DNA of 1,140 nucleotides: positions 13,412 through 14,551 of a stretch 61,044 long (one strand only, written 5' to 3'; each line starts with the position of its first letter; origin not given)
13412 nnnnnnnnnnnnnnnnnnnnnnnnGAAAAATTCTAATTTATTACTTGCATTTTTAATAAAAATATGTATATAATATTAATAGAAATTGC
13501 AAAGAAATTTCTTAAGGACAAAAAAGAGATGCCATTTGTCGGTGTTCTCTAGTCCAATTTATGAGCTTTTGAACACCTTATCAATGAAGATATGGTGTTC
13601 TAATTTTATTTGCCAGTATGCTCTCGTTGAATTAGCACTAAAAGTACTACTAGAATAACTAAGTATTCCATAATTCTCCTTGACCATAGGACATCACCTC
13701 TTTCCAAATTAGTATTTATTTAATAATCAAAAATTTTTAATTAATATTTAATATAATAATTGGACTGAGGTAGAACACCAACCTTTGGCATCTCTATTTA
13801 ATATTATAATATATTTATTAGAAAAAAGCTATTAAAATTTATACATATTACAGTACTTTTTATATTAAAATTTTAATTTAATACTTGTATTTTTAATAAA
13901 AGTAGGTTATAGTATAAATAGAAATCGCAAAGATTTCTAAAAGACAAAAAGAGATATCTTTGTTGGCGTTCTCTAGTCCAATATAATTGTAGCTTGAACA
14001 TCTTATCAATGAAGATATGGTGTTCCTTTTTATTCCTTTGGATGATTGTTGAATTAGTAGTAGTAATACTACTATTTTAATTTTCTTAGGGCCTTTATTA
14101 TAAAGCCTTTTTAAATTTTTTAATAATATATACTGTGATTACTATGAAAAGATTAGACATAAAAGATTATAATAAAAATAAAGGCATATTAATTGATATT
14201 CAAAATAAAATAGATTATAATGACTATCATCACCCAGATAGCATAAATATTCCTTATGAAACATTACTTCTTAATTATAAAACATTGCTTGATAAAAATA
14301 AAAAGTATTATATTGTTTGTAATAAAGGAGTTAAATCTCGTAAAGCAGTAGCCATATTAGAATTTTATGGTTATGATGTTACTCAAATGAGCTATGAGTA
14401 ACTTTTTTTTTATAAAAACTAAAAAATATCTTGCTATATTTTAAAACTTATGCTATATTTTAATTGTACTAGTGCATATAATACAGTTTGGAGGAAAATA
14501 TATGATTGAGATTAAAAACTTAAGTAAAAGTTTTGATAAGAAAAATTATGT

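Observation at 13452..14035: Two tandem sRNA-like modules with a covarying 5' hairpin and identical terminators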

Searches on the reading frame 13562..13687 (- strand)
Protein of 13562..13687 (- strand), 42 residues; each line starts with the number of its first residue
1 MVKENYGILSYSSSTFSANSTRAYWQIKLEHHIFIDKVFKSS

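Call 32: search_protein_families(library=ncbifam, proteins=[window:13562-13687:-], max_evalue=10)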
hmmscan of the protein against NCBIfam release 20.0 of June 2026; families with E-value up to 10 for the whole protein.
seq(42 aa): 0 families

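Call 34: search_protein_families(library=pfam, proteins=[window:13562-13687:-], max_evalue=0.1)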
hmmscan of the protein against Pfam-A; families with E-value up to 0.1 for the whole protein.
seq(42 aa): 0 families

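Call 35: search_protein_families(library=padloc, proteins=[window:13562-13687:-], max_evalue=10)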
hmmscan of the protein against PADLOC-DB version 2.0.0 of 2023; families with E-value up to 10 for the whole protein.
seq(42 aa): 0 families

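Call 36: search_protein_families(library=phrogs, proteins=[window:13562-13687:-], max_evalue=1)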
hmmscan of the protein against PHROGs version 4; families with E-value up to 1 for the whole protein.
seq(42 aa): 1 family
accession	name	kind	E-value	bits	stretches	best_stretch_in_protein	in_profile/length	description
phrog_537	-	head and packaging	0.17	12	1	4-38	78-110/233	portal protein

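Call 38: find_homologous_proteins(query=A2, max_evalue=10)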
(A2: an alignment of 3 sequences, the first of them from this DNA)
Query A2 (3 sequences) (42 aa, profile of the alignment): 1 proteins with E <= 10 among 1 candidates.
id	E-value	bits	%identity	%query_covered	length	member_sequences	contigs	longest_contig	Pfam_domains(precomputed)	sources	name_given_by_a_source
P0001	7.0e-28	114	58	26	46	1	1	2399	-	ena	-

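Call 40: find_encoding_contigs(protein=P0001, flank=3000)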
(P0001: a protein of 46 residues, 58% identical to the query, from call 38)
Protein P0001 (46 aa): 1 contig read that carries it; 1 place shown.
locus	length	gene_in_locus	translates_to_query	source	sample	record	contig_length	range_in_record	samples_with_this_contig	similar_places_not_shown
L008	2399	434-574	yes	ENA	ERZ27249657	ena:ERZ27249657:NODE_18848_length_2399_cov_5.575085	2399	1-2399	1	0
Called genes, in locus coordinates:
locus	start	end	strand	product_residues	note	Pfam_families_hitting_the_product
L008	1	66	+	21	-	?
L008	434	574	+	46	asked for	-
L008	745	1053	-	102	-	-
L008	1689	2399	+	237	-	?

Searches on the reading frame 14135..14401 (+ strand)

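Call 34: search_protein_families(library=pfam, proteins=[window:14135-14401:+], max_evalue=0.1)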
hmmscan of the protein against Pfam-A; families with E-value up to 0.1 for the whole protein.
window:14135-14401:+ (88 aa): 1 family
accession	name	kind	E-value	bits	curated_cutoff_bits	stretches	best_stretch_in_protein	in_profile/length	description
PF00581.25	Rhodanese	-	3.8e-08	34.1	22.2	1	13-81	10-88/102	Rhodanese-like domain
